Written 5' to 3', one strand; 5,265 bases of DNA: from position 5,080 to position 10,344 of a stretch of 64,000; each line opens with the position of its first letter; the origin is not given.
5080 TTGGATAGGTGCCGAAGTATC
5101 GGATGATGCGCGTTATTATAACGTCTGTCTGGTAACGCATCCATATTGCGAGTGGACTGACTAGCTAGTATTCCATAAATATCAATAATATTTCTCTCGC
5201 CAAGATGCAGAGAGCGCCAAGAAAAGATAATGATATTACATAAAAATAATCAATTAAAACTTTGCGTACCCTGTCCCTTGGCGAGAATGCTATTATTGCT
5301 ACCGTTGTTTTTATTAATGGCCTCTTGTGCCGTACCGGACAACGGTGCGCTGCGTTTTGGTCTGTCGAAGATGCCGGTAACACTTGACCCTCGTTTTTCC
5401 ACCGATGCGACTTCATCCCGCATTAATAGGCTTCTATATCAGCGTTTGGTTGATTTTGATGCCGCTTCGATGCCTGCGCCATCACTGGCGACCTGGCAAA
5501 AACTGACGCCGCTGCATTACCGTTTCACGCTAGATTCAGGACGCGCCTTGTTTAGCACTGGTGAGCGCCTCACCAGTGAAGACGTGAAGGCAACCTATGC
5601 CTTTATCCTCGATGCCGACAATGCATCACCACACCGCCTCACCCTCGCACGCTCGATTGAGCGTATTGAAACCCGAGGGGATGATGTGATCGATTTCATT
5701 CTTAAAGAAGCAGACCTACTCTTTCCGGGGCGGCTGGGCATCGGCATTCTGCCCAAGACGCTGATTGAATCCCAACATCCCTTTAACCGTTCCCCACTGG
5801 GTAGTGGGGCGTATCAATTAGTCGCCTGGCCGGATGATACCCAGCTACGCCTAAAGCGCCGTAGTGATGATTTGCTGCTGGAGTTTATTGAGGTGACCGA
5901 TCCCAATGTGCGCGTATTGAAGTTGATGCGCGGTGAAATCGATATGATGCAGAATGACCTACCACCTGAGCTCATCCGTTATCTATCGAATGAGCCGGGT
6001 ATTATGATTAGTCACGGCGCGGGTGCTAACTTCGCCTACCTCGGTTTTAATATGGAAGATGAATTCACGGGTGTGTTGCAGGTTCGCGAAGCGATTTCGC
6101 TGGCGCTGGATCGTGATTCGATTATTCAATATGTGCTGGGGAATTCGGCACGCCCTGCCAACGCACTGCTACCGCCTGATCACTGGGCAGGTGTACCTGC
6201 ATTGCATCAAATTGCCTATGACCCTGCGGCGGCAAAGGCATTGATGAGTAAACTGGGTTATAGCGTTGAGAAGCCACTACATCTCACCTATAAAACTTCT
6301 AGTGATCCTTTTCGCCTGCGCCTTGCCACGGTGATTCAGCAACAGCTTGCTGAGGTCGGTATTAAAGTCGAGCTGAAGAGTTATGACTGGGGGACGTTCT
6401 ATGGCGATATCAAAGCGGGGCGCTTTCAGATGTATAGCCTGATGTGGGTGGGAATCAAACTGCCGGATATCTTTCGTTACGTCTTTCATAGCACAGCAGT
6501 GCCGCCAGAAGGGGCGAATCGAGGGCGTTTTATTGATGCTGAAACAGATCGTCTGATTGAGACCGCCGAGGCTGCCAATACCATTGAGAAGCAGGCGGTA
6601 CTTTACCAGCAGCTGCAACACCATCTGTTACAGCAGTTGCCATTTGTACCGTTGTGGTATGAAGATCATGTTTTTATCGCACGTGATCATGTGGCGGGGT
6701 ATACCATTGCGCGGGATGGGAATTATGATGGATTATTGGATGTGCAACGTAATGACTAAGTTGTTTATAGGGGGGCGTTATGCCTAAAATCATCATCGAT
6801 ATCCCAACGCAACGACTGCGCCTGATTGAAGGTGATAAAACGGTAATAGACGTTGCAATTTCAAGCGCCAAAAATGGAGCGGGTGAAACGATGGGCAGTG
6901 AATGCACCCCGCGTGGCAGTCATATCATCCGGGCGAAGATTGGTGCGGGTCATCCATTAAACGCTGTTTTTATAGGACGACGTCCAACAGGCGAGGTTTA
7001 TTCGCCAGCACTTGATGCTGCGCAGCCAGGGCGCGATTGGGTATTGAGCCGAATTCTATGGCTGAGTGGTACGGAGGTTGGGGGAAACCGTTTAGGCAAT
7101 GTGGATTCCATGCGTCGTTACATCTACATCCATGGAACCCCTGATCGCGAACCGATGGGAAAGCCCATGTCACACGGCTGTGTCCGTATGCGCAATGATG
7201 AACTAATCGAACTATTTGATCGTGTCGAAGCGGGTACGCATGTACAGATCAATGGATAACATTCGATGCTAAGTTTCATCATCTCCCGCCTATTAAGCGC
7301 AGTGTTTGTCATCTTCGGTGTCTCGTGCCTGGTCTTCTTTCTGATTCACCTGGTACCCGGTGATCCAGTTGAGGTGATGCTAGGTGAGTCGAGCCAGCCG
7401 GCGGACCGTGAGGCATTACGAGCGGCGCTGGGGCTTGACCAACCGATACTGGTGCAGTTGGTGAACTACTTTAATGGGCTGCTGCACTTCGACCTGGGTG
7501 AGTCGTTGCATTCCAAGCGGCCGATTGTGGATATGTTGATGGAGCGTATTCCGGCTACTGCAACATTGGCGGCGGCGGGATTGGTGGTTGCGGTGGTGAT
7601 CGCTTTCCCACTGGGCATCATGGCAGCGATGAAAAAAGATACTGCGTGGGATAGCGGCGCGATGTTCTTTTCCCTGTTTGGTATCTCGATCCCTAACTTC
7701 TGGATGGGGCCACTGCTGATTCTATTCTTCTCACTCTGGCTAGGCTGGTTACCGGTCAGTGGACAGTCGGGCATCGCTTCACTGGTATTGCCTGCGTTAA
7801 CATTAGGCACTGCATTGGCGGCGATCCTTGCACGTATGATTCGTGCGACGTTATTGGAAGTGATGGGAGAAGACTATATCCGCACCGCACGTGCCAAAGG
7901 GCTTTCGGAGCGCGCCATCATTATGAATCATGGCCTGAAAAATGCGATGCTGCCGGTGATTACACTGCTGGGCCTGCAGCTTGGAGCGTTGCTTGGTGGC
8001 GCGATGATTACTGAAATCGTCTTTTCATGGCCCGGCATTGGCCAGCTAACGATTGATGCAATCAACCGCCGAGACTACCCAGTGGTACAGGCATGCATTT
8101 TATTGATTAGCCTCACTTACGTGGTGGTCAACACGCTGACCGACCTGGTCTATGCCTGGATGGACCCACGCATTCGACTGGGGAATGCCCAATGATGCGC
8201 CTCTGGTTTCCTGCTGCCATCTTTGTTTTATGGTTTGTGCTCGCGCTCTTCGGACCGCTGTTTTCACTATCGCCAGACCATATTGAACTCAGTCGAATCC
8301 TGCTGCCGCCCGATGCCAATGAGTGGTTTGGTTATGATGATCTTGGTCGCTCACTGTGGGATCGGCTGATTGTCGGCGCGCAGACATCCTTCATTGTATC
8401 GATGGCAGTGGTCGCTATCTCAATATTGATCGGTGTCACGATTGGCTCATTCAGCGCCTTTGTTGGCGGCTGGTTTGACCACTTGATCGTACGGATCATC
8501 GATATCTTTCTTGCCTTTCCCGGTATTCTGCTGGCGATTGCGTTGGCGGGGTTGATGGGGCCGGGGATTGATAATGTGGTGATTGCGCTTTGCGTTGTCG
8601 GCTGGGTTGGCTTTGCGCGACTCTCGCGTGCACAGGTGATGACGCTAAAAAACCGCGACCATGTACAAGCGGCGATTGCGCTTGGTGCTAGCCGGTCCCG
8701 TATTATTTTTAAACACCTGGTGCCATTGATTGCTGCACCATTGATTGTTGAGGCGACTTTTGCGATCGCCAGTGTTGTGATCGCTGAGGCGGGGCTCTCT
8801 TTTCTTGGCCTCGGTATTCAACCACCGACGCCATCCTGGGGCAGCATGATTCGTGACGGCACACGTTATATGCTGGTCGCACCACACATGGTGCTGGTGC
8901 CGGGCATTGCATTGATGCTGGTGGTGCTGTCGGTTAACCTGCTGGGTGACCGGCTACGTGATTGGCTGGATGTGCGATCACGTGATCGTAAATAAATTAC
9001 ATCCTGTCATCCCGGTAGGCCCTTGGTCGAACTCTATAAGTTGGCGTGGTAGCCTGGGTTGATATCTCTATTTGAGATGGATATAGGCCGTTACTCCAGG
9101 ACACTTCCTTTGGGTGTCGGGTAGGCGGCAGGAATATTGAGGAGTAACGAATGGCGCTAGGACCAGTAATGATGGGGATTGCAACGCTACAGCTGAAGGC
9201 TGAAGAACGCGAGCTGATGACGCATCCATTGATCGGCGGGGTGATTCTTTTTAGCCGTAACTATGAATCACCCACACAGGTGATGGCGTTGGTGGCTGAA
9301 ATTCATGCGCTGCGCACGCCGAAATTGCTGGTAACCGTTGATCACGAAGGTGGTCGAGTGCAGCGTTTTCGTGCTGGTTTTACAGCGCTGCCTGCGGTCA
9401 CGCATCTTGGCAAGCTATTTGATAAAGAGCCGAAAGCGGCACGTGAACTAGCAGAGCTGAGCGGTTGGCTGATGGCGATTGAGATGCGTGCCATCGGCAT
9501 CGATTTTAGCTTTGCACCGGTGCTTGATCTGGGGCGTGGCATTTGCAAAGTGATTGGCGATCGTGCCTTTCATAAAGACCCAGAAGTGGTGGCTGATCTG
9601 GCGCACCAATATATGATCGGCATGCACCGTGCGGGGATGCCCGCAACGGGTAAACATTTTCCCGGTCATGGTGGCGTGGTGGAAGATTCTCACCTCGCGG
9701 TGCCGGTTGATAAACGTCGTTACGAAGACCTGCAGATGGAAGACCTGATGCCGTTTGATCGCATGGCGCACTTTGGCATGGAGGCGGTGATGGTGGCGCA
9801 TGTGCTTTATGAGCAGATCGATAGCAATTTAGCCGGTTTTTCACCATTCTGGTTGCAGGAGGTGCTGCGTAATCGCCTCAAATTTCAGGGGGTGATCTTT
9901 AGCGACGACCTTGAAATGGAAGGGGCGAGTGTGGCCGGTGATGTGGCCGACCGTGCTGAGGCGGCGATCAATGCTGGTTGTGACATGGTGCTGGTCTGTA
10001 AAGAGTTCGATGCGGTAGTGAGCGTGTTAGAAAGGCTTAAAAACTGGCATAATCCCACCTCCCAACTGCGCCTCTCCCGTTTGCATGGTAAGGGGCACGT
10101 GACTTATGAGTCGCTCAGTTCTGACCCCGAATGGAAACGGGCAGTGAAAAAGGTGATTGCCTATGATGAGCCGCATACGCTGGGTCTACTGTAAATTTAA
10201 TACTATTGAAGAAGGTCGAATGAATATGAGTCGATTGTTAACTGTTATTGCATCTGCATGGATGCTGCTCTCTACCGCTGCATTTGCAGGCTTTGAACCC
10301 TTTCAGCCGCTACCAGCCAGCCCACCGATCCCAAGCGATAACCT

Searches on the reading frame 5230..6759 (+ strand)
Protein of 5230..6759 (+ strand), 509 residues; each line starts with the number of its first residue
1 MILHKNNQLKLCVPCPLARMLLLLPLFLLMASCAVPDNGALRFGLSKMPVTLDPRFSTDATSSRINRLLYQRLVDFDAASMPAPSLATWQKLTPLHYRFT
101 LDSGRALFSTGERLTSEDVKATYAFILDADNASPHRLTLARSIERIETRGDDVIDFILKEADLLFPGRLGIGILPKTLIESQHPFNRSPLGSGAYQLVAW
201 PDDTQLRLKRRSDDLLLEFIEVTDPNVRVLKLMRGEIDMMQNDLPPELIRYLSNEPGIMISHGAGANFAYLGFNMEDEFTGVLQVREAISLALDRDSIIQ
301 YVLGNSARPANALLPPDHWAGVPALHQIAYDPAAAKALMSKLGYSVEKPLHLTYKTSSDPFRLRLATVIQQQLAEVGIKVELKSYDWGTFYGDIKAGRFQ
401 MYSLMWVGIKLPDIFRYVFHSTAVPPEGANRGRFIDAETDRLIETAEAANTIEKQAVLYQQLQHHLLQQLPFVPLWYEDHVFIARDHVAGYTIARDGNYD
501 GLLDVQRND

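Call 50: search_protein_families(library=pfam, proteins=[window:5230-6759:+], max_evalue=0.00001)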
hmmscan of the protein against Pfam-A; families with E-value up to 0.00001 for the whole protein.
window:5230-6759:+ (509 aa): 1 family
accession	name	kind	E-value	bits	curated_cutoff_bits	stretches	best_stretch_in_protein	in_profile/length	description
PF00496.27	SBP_bac_5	-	9e-58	196.6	32.4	1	94-412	16-352/368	Bacterial extracellular solute-binding proteins, family 5 Middle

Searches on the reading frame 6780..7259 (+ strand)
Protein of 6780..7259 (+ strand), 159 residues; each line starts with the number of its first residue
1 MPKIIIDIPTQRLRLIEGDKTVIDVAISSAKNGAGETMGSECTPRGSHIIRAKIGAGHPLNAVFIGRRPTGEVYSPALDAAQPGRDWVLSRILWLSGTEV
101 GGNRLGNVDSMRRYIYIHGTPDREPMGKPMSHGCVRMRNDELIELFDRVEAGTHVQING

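Call 51: search_protein_families(library=pfam, proteins=[window:6780-7259:+], max_evalue=0.01)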
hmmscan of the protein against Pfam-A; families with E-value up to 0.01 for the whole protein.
window:6780-7259:+ (159 aa): 1 family
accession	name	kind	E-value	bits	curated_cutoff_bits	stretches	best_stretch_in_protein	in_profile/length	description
PF03734.19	YkuD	-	4.8e-22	79.5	23.4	1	4-157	4-146/146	L,D-transpeptidase catalytic domain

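Call 56: search_protein_families(library=ncbifam, proteins=[window:6780-7259:+], max_evalue=0.01)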
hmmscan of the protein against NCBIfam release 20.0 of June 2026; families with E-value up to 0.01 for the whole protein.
window:6780-7259:+ (159 aa): 5 families
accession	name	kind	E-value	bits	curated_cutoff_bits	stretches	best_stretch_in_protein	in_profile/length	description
NF040925.1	LD_carbox_ElsL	exception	3.3e-56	189.5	270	1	3-157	7-158/164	cell wall-recycling L,D-carboxypeptidase ElsL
NF007612.0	PRK10260.1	equivalog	1.4e-07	30.9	583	1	113-157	189-233/306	L,D-transpeptidase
NF007563.0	PRK10190.1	equivalog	2.8e-07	30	517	1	113-157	186-230/310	L,D-transpeptidase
NF047955.1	TransPepLdtE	equivalog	4.4e-06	26.1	480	1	116-157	191-232/322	L,D-transpeptidase LdtE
NF004786.0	PRK06132.1-3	equivalog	0.0011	17.9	329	0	128-157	109-138/418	hypothetical protein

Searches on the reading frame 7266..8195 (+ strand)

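Call 102: search_protein_families(library=pfam, proteins=[window:7266-8195:+], max_evalue=0.00001)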
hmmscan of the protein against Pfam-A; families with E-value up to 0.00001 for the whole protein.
window:7266-8195:+ (309 aa): 2 families
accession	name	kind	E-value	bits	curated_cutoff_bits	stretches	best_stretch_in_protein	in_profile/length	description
PF00528.27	BPD_transp_1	-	7.7e-43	146.8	26.4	1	114-304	2-183/184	Binding-protein-dependent transport system inner membrane component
PF19300.4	BPD_transp_1_N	-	6.9e-17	62.1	23.8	1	1-102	1-114/114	Binding-prot-dependent transport system membrane comp, N-term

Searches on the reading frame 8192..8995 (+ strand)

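Call 102: search_protein_families(library=pfam, proteins=[window:8192-8995:+], max_evalue=0.00001)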
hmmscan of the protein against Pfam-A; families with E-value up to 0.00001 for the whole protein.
window:8192-8995:+ (267 aa): 1 family
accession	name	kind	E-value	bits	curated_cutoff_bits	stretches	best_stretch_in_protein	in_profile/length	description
PF00528.27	BPD_transp_1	-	1.2e-32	113.6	26.4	1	81-263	1-182/184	Binding-protein-dependent transport system inner membrane component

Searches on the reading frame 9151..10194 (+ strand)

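Call 102: search_protein_families(library=pfam, proteins=[window:9151-10194:+], max_evalue=0.00001)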
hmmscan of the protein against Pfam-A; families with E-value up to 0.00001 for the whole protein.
window:9151-10194:+ (347 aa): 1 family
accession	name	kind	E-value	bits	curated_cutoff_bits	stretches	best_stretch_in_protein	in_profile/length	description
PF00933.27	Glyco_hydro_3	-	7.6e-80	269.1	27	1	14-297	15-300/316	Glycosyl hydrolase family 3 N terminal domain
